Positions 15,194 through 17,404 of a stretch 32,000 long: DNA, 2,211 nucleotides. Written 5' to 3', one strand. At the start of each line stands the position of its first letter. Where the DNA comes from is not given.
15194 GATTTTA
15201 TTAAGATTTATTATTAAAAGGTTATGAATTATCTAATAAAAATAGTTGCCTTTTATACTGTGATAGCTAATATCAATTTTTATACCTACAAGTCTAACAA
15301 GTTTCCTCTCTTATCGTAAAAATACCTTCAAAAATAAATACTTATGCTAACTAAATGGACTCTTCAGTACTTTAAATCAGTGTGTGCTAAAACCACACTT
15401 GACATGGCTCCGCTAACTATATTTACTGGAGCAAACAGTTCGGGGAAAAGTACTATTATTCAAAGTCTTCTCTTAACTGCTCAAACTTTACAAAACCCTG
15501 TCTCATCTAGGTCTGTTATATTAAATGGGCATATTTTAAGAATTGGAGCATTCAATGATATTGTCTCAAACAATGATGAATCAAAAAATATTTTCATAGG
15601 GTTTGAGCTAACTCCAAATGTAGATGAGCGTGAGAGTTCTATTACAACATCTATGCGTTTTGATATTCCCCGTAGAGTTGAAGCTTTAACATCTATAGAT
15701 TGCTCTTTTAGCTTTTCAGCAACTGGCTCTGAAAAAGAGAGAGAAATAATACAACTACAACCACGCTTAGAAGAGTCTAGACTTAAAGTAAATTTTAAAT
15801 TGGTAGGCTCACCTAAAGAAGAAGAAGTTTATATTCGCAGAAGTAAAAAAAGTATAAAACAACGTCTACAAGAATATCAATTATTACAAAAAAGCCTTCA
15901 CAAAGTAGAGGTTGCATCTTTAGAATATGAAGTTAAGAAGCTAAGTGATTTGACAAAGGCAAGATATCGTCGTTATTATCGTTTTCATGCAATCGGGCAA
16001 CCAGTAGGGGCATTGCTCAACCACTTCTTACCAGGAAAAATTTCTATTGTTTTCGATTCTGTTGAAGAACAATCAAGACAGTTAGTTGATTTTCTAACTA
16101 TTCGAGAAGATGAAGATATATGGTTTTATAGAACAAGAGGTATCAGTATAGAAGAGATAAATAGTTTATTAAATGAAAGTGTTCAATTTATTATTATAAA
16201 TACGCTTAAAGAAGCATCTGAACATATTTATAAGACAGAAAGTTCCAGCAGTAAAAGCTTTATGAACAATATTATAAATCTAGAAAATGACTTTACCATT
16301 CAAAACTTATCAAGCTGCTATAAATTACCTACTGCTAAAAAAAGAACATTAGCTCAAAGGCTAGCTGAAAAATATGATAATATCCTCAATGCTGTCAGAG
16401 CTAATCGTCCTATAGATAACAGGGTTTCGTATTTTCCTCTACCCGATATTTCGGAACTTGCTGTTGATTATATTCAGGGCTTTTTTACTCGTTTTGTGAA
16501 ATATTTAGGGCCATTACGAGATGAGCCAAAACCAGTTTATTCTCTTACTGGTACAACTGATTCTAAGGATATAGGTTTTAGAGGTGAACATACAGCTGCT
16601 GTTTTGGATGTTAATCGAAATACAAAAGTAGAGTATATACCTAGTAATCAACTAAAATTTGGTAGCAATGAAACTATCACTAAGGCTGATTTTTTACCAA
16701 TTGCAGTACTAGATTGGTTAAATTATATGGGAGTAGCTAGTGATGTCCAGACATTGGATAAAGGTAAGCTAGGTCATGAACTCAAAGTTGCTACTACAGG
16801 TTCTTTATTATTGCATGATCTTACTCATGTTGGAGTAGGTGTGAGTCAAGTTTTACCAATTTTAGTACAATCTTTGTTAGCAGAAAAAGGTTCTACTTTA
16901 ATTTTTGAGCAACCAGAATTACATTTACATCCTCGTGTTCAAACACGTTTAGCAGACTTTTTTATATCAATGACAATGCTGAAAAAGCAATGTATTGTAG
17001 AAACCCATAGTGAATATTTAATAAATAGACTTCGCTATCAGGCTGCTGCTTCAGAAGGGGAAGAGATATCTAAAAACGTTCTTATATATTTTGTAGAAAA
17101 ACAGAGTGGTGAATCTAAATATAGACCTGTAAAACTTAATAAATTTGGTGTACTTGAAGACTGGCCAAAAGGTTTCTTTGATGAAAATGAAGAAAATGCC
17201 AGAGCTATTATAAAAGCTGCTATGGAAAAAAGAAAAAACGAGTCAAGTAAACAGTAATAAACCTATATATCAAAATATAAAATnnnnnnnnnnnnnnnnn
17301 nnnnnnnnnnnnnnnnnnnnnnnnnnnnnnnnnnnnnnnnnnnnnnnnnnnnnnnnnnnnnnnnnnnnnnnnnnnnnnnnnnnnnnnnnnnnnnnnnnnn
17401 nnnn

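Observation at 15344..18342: Two-gene operon (DUF3696-type ABC ATPase plus 352-aa orphan): candidate undescribed defence system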

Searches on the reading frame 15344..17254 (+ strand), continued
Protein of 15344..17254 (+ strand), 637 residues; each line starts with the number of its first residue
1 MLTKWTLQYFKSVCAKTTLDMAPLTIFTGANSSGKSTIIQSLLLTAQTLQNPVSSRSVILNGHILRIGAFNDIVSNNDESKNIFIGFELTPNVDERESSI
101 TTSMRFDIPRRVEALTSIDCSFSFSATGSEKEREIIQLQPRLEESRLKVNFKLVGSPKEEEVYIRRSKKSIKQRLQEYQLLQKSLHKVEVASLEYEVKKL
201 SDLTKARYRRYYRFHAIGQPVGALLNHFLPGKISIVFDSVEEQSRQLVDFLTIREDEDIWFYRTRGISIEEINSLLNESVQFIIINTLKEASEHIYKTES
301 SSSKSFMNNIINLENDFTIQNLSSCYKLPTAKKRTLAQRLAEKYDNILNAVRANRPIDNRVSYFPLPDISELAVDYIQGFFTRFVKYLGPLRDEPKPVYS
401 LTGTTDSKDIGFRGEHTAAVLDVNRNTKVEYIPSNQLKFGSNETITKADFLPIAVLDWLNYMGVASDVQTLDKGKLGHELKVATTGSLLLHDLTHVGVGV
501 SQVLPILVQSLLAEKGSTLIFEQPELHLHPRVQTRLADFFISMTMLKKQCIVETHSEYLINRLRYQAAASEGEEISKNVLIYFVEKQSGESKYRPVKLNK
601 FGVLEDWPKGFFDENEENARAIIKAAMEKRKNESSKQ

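Call 98: search_protein_families(library=padloc, proteins=[L064:2454-3635:+, L064:3635-4720:+, L064:4720-5658:+, L065:1278-2429:+, L065:2439-3548:+, L065:3558-4511:+, L062:4768-5823:+, L063:4749-5279:+, L063:5288-5977:+, L061:7551-8573:+], max_evalue=0.01)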
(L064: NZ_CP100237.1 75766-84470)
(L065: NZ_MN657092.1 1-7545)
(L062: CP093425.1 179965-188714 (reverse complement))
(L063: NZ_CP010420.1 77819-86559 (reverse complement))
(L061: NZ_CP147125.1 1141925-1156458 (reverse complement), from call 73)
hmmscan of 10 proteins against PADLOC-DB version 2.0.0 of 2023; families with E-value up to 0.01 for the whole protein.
L064:2454-3635:+ (394 aa): 13 families
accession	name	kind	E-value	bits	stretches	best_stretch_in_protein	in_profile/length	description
PDLC03877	NsnA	-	7.6e-113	375.7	1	20-393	23-383/385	-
PDLC04027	PD-T4-2_A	-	2.3e-32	110.5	1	38-388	28-360/363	-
PDLC03418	REase_II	-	3.6e-10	37.5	1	59-197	29-158/372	Type II restriction enzyme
PDLC04151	HEC-05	-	1.4e-08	31.9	1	45-97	23-74/600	-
PDLC04709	PDC-M55C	-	3e-06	24.2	1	39-95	6-61/554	-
PDLC04150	HEC-05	-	4.9e-06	23.7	1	48-99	8-58/583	-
PDLC02792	SspE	-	4e-05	20.1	0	154-191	299-335/771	SspE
PDLC02786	SspE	-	6.7e-05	19.4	0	168-191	305-329/766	SspE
PDLC04155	HEC-06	-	0.00038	17.1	1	64-122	22-88/562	-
PDLC02783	SspE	-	0.0013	15.1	0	159-191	327-358/793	SspE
PDLC04154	HEC-06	-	0.0017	15.1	1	46-118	10-86/569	-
PDLC04153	HEC-05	-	0.0038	13.5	0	47-99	6-57/621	-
PDLC02698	Orf5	-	0.0093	12.7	0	47-121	7-86/573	Orf5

L064:3635-4720:+ (362 aa): 124 families (the best 25 are shown)
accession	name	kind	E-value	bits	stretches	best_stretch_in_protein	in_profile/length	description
PDLC03878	NsnB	-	1.6e-93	312.2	1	1-356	1-343/345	-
PDLC04148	HEC-03B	-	6.3e-25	86.1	2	231-354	318-443/458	-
PDLC04707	PDC-M55A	-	1.4e-22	78.3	1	191-358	238-412/421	-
PDLC02979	AriA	-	3.2e-18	64.7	2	231-296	299-373/373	-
PDLC02980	AriA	-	3.2e-16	58.2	2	215-297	221-304/304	-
PDLC00096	GajA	-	2e-15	54.6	2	242-296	276-337/630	AAA ATPase domain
PDLC04176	HEC-01A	-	1e-14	52.7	2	235-297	259-322/371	-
PDLC04178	HEC-01A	-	1.2e-14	52.1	2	186-297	215-332/399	-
PDLC00091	GajA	-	9.4e-14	49.1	2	254-294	299-340/627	AAA ATPase domain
PDLC00271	PtuA1|PtuA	-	1.2e-12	46.1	2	2-44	3-46/421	AAA ATPase domain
PDLC00278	PtuA1|PtuA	-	1.5e-12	45.6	2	2-43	3-45/436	AAA ATPase domain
PDLC04033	PD-T4-4_A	-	1.5e-12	45.4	1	248-299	322-373/460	-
PDLC04175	HEC-01A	-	1.6e-12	45.2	2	2-46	6-50/363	-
PDLC00067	GajA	-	2.3e-12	44.2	2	2-44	5-47/604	AAA ATPase domain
PDLC02358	Old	-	3.4e-12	44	2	252-297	285-330/578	Old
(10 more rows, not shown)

L064:4720-5658:+ (313 aa): 4 families
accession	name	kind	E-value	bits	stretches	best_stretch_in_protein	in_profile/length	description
PDLC03914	NsnC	-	6.1e-89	296.5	1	4-313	2-313/314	-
PDLC03908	NsnC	-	4e-17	60.7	1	157-312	135-296/298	-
PDLC03899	NsnC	-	4.6e-09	34.1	1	162-306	135-293/299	-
PDLC03879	NsnC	-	1e-06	26.6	1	179-306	183-297/305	-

L065:1278-2429:+ (384 aa): 5 families
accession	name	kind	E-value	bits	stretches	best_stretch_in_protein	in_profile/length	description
PDLC03877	NsnA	-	5.1e-120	399.2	1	6-381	13-383/385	-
PDLC04027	PD-T4-2_A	-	1.2e-38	131.1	1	58-373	47-357/363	-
PDLC03418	REase_II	-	1.5e-11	42.1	1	60-202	29-162/372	Type II restriction enzyme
PDLC00123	GajB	-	0.0016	15.1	1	197-230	212-247/540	UrvD helicase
PDLC00117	GajB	-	0.0088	12.6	0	199-232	257-292/604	UrvD helicase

L065:2439-3548:+ (370 aa): 124 families (the best 25 are shown)
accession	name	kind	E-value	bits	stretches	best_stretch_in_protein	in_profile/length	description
PDLC03878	NsnB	-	1.2e-119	398.1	1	1-368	1-343/345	-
PDLC04148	HEC-03B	-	3.6e-35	119.9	2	129-358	216-435/458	-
PDLC04707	PDC-M55A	-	3.3e-28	96.8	1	130-359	189-401/421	-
PDLC02979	AriA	-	1.2e-23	82.5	2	90-303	189-373/373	-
PDLC04175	HEC-01A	-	1.9e-18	64.6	2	2-52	6-56/363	-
PDLC04178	HEC-01A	-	1.4e-17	61.9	2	179-303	205-331/399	-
PDLC02980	AriA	-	6.5e-17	60.4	1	96-304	176-304/304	-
PDLC04393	PDC-M07A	-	1.1e-16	58.8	2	1-98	1-98/435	-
PDLC04177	HEC-01A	-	1.2e-15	55.5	2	242-306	280-343/393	-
PDLC04391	PDC-M07A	-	1.8e-15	54.9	2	1-56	1-56/412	-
PDLC04176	HEC-01A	-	2.9e-15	54.5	2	191-304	210-322/371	-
PDLC02336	AbiLi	-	8.8e-15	53.1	1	1-316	1-306/340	AbiLi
PDLC02358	Old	-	1e-13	49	2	2-51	4-55/578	Old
PDLC04392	PDC-M07A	-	1.1e-13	49.1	2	1-200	1-195/432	-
PDLC04033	PD-T4-4_A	-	3.6e-13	47.5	1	256-304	323-371/460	-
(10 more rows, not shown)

L065:3558-4511:+ (318 aa): 6 families
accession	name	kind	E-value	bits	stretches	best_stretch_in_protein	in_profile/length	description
PDLC03912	NsnC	-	5.3e-39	132.9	1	3-318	2-312/316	-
PDLC03879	NsnC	-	1.3e-31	108.4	1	5-317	5-304/305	-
PDLC03882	NsnC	-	1e-10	39.8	1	1-318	10-316/321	-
PDLC03895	NsnC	-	4.3e-09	34.4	1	6-167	4-161/281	-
PDLC03894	NsnC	-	2.1e-08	32.1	1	4-170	4-169/294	-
PDLC03914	NsnC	-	2.1e-07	28.6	1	5-318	3-314/314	-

L062:4768-5823:+ (352 aa): 1 family
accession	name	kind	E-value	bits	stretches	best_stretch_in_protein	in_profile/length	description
PDLC04708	PDC-M55B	-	2.5e-26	91.3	1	130-341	90-296/315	-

L063:4749-5279:+ (177 aa): 1 family
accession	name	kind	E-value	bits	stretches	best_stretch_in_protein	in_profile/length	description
PDLC04147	HEC-03A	-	9.2e-28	95.3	1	3-162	2-157/159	-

L063:5288-5977:+ (230 aa): 1 family
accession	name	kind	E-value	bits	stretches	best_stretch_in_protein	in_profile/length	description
PDLC01184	Cas11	-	0.0042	15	0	26-50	21-45/140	Putative small subunit of type III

L061:7551-8573:+ (341 aa): 0 families

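Call 107: find_encoding_contigs(protein=P0227, flank=7000, max_places=1)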
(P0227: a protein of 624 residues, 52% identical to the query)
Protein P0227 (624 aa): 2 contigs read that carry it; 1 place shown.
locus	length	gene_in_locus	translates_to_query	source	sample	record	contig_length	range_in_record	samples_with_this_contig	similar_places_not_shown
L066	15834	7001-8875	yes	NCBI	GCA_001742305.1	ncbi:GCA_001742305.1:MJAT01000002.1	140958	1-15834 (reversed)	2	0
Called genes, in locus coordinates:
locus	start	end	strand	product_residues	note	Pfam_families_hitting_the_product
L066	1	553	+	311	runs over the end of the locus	-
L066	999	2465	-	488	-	PF00239:Resolvase, PF07508:Recombinase, PF13408:Zn_ribbon_recom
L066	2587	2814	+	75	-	-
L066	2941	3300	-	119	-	PF13560:HTH_31 (weak), PF01381:HTH_3 (weak), PF12844:HTH_19 (weak)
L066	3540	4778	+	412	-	PF00239:Resolvase, PF07508:Recombinase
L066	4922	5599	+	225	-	PF00239:Resolvase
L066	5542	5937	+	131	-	PF07508:Recombinase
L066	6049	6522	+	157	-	-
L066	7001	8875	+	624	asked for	PF13175:AAA_15 (weak), PF13304:AAA_21, PF13175:AAA_15, PF12476:DUF3696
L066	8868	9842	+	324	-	-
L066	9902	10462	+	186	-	PF04293:SpoVR, PF24755:SpoVR_C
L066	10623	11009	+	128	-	PF00072:Response_reg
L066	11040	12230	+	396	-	PF00109:ketoacyl-synt, PF02801:Ketoacyl-synt_C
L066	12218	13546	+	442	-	PF02518:HATPase_c (weak)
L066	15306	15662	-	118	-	PF05717:TnpB_IS66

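Call 108: find_encoding_contigs(protein=P0248, flank=7000, max_places=1)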
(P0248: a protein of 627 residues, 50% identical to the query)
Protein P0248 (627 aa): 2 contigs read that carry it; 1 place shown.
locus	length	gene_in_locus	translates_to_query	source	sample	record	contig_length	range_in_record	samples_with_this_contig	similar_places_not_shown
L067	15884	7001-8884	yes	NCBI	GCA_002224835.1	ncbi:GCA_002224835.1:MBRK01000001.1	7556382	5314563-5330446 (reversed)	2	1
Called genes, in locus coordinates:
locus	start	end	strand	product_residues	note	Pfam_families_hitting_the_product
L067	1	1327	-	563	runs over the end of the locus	PF03063:Prismane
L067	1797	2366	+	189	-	PF25753:SF0329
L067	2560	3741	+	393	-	PF14199:DUF4317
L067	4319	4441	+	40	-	-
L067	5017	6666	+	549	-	-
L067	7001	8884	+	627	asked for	PF13175:AAA_15, PF13304:AAA_21, PF12476:DUF3696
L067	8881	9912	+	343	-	-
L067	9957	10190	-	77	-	-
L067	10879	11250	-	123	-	-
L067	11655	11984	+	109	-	PF03819:MazG (weak), PF12643:MazG-like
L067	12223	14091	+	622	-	PF04851:ResIII (weak), PF09848:SLFN-g3_helicase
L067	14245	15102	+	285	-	PF04471:Mrr_cat, PF22722:NA-iREase1 (weak), PF13156:Mrr_cat_2, PF01396:Zn_ribbon_Top1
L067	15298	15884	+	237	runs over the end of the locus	PF28123:DUF8370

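Call 109: find_encoding_contigs(protein=P0256, flank=7000, max_places=1)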
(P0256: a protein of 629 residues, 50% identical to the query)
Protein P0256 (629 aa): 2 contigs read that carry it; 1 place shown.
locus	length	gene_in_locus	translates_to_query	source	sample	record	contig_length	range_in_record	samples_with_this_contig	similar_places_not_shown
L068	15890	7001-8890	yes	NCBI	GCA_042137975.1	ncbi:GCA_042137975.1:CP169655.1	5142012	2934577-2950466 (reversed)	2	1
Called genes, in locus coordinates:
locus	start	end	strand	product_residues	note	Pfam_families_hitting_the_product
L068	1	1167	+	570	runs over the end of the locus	PF22819:TcaA_5th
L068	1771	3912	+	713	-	PF04740:LXG, PF14449:PT-TG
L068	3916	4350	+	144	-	PF14567:SUKH_5 (weak), PF09346:SMI1_KNR4, PF14568:SUKH_6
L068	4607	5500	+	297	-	-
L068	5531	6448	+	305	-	PF13391:HNH_2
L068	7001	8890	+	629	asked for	PF13175:AAA_15, PF13304:AAA_21, PF12476:DUF3696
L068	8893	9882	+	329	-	-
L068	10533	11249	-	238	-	-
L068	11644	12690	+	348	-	-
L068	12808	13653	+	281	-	PF18754:Nmad3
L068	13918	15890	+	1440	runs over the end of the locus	PF13086:AAA_11, PF13245:AAA_19, PF13604:AAA_30, PF13086:AAA_11 (weak), PF13087:AAA_12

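Call 110: find_encoding_contigs(protein=P0289, flank=7000, max_places=1)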
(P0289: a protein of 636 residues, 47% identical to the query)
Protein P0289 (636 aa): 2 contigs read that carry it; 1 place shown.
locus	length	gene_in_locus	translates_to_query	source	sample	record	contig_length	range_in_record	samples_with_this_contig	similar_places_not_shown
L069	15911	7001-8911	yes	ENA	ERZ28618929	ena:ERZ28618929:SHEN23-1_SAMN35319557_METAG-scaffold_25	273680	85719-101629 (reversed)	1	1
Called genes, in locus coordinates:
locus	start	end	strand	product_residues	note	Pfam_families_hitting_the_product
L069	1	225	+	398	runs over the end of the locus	PF07494:Reg_prop (faint)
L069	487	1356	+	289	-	PF01073:3Beta_HSD (weak), PF05368:NmrA, PF13460:NAD_binding_10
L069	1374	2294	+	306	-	PF12833:HTH_18, PF00165:HTH_AraC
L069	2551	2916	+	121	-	-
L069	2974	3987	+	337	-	-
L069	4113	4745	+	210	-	-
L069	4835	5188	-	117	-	PF07661:MORN_2 (faint)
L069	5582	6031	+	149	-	-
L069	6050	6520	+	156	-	-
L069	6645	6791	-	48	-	-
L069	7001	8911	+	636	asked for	PF02463:SMC_N (faint), PF13175:AAA_15 (weak), PF13304:AAA_21, PF13175:AAA_15, PF12476:DUF3696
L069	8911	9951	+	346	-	-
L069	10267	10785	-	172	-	-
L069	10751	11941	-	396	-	-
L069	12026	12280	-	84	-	-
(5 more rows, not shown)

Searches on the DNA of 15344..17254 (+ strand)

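Call 72: search_dna_similar(query=L058:5001-7947:+, collection=ecoli_genomes, mode=distant, max_rows=12)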
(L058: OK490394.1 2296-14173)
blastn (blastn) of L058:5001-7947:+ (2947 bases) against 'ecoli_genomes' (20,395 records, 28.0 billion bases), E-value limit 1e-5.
Records with a match: 2; places in all: 2; records where one place covers at least 80% of the query: 0.
Genomes with a match: 2 of 5426; with a place that covers at least 80% of the query: 0. Places per genome that has any: lowest 1, median 1, highest 1. On chromosomes: 2 places; on plasmids: 0.
Best place of each record, by identity: 60-80% 2.
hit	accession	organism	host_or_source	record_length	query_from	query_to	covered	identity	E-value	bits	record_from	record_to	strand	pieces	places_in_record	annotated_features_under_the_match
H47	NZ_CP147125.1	Escherichia coli strain KMi012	river water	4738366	1363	1898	18%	67.2%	3e-38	170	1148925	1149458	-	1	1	DUF3696 domain-containing protein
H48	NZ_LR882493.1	Escherichia coli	Vulpes vulpes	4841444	1363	1898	18%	67.2%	3e-38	170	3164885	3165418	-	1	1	DUF3696 domain-containing protein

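Call 73: get_annotated_region(hit=H47, flank=7000)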
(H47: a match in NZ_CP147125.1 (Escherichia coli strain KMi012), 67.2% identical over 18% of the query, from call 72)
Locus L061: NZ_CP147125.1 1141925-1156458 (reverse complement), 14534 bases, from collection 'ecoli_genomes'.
description: Escherichia coli strain KMi012 chromosome, complete genome
organism: Escherichia coli strain KMi012 (NCBI taxid 562)
replicon: chromosome; assembly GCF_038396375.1
host: -; source: river water; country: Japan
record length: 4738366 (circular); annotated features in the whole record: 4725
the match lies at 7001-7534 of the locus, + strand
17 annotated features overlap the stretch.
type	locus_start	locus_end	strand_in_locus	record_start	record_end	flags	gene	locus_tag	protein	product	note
CDS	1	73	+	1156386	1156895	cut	-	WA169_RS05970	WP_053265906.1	phage regulatory CII family protein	-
CDS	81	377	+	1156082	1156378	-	-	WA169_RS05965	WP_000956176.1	phage filamentation protein Fil family protein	-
CDS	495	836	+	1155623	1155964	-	-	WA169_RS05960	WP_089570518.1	DUF5347 domain-containing protein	-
CDS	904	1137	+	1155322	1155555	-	-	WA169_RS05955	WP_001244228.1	DUF2732 family protein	-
CDS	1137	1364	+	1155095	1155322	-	-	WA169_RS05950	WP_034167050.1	TraR/DksA family transcriptional regulator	-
CDS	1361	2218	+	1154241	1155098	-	-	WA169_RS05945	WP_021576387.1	DNA adenine methylase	-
CDS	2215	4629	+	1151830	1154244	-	-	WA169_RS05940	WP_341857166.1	replication endonuclease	-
CDS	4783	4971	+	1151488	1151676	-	-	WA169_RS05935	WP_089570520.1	hypothetical protein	-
CDS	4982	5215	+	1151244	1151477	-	-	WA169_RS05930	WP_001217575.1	DinI-like family protein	-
CDS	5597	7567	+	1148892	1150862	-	-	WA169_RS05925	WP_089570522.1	DUF3696 domain-containing protein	-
CDS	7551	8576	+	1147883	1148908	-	-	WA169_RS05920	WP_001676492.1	hypothetical protein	-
CDS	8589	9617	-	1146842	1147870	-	-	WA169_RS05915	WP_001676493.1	phage portal protein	-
CDS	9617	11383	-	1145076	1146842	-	-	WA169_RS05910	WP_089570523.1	terminase ATPase subunit family protein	-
CDS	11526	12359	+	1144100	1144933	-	-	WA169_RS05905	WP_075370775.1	GPO family capsid scaffolding protein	-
CDS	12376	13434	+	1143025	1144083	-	-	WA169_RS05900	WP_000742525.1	phage major capsid protein, P2 family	-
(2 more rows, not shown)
